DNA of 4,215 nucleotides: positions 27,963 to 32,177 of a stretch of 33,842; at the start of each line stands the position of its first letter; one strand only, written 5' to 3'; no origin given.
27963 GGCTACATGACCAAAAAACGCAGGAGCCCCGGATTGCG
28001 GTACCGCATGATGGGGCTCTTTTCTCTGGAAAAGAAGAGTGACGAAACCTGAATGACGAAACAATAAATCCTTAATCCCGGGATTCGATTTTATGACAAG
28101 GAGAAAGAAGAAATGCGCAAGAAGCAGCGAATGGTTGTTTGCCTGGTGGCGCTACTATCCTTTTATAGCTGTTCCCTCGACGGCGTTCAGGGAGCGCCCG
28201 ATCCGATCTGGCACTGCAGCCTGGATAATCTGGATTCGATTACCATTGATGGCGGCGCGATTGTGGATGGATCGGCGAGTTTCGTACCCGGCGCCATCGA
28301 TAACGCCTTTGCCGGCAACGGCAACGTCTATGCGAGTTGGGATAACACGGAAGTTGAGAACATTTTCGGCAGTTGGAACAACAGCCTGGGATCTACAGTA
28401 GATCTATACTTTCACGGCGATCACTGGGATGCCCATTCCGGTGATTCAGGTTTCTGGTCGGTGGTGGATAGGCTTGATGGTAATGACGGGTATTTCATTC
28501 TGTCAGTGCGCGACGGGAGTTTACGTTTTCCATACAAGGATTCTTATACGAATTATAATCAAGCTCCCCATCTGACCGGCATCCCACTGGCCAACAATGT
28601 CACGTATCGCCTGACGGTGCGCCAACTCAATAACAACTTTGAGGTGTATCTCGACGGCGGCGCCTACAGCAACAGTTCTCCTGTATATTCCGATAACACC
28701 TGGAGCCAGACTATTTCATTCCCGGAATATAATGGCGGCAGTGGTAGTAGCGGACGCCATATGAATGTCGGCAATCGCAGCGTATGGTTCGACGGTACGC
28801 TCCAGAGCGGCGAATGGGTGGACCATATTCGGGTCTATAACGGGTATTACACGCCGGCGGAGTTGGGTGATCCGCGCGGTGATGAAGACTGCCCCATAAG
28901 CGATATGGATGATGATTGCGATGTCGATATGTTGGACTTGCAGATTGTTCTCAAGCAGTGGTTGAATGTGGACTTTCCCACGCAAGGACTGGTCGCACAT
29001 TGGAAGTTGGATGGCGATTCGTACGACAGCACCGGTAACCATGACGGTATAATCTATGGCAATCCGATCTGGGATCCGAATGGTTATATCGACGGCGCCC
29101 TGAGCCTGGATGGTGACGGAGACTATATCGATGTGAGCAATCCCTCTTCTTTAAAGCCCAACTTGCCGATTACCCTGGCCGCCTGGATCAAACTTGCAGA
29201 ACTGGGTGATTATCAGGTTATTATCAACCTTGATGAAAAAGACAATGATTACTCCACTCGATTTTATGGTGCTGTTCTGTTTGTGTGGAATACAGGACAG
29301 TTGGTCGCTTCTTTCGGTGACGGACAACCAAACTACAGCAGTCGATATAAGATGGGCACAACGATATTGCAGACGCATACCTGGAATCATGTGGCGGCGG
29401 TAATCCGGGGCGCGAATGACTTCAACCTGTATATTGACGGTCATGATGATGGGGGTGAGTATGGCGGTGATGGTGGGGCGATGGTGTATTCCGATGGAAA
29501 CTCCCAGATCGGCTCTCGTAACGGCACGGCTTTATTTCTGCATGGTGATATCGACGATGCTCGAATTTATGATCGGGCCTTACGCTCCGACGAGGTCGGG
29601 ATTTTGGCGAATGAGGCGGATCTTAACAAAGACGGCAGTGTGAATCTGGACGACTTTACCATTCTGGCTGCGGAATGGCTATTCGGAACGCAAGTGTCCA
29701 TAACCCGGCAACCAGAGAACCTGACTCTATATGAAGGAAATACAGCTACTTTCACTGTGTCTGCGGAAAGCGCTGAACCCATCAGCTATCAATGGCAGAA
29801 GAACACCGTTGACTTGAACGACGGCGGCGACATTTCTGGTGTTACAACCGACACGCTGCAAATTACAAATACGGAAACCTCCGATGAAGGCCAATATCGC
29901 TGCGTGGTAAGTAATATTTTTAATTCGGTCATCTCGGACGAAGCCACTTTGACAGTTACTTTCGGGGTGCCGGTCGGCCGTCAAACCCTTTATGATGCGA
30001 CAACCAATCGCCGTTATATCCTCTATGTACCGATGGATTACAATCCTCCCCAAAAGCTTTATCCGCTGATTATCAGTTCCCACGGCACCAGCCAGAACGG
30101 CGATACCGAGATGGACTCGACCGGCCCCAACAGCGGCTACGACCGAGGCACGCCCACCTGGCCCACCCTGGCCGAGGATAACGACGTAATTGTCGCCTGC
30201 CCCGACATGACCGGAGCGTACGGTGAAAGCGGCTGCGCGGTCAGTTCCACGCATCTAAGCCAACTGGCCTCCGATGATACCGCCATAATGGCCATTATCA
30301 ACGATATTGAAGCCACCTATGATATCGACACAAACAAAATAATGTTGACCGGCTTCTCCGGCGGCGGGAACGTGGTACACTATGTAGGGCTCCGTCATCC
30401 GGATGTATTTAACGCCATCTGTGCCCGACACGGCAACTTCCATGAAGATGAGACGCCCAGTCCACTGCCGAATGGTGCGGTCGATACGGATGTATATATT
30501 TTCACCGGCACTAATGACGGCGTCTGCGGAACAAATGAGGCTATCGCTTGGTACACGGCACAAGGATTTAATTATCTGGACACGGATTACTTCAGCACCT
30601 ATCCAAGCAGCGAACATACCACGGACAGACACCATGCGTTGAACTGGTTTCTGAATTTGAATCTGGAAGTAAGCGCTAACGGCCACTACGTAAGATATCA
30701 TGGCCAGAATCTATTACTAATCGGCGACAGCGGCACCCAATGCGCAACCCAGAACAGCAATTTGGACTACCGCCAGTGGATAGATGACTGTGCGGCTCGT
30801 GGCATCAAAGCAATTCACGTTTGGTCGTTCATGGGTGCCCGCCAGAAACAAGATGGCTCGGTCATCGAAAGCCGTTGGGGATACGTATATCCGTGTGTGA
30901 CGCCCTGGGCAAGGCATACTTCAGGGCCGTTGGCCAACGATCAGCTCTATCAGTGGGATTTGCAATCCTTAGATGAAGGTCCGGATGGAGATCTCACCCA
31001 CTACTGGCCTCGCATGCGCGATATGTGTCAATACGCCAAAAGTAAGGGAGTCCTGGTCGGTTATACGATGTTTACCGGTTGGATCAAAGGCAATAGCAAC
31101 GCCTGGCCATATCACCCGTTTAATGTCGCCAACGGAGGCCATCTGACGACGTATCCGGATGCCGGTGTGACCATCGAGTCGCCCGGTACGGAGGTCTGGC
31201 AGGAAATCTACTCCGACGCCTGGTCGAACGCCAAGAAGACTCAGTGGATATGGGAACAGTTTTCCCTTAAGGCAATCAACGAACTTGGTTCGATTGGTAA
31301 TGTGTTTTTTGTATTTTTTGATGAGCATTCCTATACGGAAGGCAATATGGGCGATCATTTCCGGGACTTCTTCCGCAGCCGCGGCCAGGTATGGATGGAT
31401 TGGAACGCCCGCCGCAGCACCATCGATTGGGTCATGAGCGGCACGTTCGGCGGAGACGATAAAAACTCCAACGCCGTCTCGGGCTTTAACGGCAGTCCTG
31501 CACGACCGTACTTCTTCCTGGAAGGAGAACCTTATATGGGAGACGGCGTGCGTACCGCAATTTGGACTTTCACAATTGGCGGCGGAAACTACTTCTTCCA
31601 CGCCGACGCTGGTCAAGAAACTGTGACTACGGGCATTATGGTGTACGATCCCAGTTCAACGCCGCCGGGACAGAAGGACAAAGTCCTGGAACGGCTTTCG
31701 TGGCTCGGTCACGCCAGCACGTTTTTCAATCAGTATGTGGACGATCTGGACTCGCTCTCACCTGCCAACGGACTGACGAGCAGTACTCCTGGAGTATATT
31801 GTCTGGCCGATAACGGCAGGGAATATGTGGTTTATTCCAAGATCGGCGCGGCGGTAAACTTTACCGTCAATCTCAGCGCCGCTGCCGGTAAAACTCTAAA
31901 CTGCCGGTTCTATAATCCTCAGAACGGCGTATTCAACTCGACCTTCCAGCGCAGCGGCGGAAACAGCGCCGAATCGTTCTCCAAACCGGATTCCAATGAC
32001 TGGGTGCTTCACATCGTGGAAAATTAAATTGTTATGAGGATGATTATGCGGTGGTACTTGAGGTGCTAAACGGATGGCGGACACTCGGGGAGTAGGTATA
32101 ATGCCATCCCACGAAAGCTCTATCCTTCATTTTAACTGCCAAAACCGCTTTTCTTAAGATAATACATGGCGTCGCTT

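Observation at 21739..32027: ECF sigma / lectin-sensor anti-sigma pair heading an array of four secreted LamG-like paralogues: a candidate glycan-sensing surface regulon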

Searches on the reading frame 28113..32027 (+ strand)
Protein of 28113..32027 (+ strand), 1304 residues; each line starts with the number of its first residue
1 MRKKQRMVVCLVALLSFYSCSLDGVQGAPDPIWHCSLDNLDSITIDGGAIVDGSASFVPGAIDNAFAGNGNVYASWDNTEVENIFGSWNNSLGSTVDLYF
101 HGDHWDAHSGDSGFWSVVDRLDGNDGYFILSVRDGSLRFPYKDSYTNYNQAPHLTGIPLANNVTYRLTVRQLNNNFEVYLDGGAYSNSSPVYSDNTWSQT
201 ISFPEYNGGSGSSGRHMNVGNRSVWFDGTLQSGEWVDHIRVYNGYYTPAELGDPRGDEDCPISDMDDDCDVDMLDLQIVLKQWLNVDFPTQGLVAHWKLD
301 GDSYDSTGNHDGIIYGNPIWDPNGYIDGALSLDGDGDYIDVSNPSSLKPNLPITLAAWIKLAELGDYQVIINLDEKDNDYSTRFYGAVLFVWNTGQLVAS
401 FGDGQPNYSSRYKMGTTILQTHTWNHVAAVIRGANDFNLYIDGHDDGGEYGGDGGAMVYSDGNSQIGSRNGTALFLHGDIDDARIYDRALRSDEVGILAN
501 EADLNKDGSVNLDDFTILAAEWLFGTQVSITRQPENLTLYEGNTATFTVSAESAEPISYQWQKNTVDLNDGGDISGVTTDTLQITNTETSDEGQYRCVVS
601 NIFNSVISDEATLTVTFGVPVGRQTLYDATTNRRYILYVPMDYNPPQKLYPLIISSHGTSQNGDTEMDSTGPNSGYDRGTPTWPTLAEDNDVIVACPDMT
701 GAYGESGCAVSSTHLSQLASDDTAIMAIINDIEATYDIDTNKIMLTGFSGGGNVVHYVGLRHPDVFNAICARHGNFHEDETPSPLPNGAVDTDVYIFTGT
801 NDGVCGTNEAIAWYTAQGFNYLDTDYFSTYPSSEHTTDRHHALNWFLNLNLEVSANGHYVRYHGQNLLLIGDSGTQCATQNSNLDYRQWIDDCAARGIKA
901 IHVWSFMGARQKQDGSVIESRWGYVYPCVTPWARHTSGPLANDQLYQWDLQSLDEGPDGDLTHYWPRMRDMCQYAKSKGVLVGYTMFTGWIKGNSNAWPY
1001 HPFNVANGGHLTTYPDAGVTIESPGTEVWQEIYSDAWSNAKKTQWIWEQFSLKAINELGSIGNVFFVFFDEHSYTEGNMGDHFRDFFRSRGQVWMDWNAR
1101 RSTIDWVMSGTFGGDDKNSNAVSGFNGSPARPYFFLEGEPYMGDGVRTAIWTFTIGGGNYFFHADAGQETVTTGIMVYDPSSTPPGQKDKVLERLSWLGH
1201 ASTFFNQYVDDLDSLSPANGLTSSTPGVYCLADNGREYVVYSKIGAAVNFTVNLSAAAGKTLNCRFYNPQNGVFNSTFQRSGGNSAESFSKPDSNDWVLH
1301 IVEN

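Call 4: search_protein_families(library=pfam, proteins=[window:28113-32027:+], max_evalue=0.01)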
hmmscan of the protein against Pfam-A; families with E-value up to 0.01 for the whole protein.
window:28113-32027:+ (1304 aa): 11 families
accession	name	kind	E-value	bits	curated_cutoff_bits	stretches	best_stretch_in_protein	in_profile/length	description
PF13385.13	Laminin_G_3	-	3.8e-23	82.7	27.6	1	333-495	1-150/151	Concanavalin A-like lectin/glucanases superfamily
PF07679.22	I-set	-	6.8e-12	45.7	23.7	1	529-615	2-90/90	Immunoglobulin I-set domain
PF13927.12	Ig_3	-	1.1e-11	45.5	30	1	529-601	3-78/78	Immunoglobulin domain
PF00047.31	ig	-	6.2e-08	33.3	21.8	1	536-605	2-76/81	Immunoglobulin domain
PF12904.13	Collagen_bind_2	-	2.4e-06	27.7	22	1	1228-1299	16-89/92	Putative collagen-binding domain of a collagenase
PF13895.12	Ig_2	-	1e-05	26.1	27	1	530-613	4-77/79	Immunoglobulin domain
PF00326.27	Peptidase_S9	-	6.5e-05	23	22.6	1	688-775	11-98/213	Prolyl oligopeptidase family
PF00404.24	Dockerin_1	-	0.0019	18.8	22.9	0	482-519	14-53/57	Dockerin type I domain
PF07686.23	V-set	-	0.0023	18.6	26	0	581-615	74-108/109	Immunoglobulin V-set domain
PF20434.5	BD-FAE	-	0.0045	17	26.8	1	729-768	77-117/215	BD-FAE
PF10503.15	Esterase_PHB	-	0.0046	16.7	23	1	635-774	3-130/219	Esterase PHB depolymerase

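Call 6: search_protein_families(library=ncbifam, proteins=[window:28113-32027:+], max_evalue=0.01)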
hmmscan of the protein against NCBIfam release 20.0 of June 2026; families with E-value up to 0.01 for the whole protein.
window:28113-32027:+ (1304 aa): 4 families
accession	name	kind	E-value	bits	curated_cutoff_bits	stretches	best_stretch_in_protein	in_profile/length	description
NF050058.1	e_dPHAscl_type1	hypoth_equivalog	1.4e-18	67.4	150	1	629-774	4-137/276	extracellular catalytic domain type 1 short-chain-length polyhydroxyalkanoate depolymerase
TIGR01840.1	esterase_phb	subfamily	6.6e-15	55.2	107.85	1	637-773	3-127/213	PHB depolymerase family esterase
NF052521.1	TafC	equivalog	0.0021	17.2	410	1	327-508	192-369/373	TafC family fimbrial protein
NF033523.0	lasso_peptidase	equivalog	0.0021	16.9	400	1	717-770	470-522/638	Atxe2 family lasso peptide isopeptidase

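Call 80: search_solved_structures(query=window:28113-32024:+, max_evalue=0.01)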
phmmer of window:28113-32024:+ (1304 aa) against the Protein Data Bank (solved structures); distinct sequences matched with E-value up to 0.01: 44.
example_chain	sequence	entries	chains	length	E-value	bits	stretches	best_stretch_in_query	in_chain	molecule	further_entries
9ncf_S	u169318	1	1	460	3.8e-21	77.5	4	528-616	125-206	Immunoglobulin-like domain protein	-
9c2d_S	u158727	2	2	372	2.3e-19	71.6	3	530-616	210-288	Tail protein | Putative tail protein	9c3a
8daj_A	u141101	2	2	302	4.9e-11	44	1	627-774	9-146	Esterase, PHB depolymerase family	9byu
3b43_A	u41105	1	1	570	1.3e-10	42.5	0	533-604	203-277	Titin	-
5z5k_A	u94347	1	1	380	3.3e-10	41.3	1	493-618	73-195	Netrin receptor DCC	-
6iaa_A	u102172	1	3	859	3.7e-10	41.1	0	554-615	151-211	Roundabout homolog 2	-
3laf_A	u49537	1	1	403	4.1e-10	40.9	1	496-619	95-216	Deleted in Colorectal Cancer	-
6i9s_A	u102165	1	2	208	3.3e-09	37.9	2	554-615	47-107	Roundabout homolog 2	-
8a0y_A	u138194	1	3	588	1.3e-08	36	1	544-646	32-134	Contactin-2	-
3wyd_A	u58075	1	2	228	3.2e-08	34.7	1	632-773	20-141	LC-Est1C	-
1cs6_A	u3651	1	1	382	7e-08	33.5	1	533-616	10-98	AXONIN-1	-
3jxa_A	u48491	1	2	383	1e-07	33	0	559-617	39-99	Contactin 4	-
3kld_A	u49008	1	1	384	1e-07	33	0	559-617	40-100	Contactin 4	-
4qvs_A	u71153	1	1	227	1.2e-07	32.8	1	305-502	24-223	S-layer domain-containing protein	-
5o5g_A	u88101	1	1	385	1.3e-07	32.7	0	555-615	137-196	Roundabout homolog 1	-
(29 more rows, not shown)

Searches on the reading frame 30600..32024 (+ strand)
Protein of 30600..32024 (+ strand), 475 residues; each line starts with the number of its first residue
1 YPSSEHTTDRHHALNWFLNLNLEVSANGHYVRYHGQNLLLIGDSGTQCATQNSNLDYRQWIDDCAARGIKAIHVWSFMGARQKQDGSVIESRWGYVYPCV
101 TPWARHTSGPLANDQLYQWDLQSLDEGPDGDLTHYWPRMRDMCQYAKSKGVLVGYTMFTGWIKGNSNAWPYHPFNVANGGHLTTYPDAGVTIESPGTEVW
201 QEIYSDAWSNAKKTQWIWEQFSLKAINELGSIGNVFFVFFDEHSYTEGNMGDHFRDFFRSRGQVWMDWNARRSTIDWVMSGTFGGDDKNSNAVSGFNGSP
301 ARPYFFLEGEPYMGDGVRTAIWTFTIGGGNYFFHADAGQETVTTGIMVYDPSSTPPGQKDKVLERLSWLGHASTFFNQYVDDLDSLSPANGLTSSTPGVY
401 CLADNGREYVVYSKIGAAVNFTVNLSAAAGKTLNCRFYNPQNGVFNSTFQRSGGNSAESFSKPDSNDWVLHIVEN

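Call 95: search_protein_families(library=pfam, proteins=[window:30600-32024:+], max_evalue=1)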
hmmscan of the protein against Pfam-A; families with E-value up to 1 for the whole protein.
window:30600-32024:+ (475 aa): 1 family
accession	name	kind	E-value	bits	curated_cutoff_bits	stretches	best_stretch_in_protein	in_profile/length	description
PF12904.13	Collagen_bind_2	-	6.6e-07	29.5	22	1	399-470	16-89/92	Putative collagen-binding domain of a collagenase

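Call 97: search_solved_structures(query=A9, max_evalue=1)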
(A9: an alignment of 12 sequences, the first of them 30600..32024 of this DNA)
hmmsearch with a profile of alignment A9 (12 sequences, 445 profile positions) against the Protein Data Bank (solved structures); distinct sequences matched with E-value up to 1: 1.
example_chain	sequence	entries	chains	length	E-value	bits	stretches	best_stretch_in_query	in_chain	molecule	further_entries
8t9w_A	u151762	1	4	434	8.3e-06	28.3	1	350-443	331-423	Apiosidase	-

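Call 98: search_protein_families(library=pfam, alignment_id=A9, max_evalue=0.1)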
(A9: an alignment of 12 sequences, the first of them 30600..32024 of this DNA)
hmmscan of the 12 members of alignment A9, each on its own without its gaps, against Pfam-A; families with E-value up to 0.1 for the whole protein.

A. member 1, window:30600-32024:+ (475 aa): 1 family
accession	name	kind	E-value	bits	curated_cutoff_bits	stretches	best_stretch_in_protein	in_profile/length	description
PF12904.13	Collagen_bind_2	-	6.6e-07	29.5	22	1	399-470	16-89/92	Putative collagen-binding domain of a collagenase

B. families by the number of members that match (of 12 scanned): 4 families
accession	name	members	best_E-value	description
PF12904.13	Collagen_bind_2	10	1.9e-10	Putative collagen-binding domain of a collagenase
PF00150.24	Cellulase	3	1.7e-06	Cellulase (glycosyl hydrolase family 5)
PF13204.13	Apiosidase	1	0.009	Apiosidase-like, catalytic domain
PF13472.12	Lipase_GDSL_2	1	0.025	GDSL-like Lipase/Acylhydrolase family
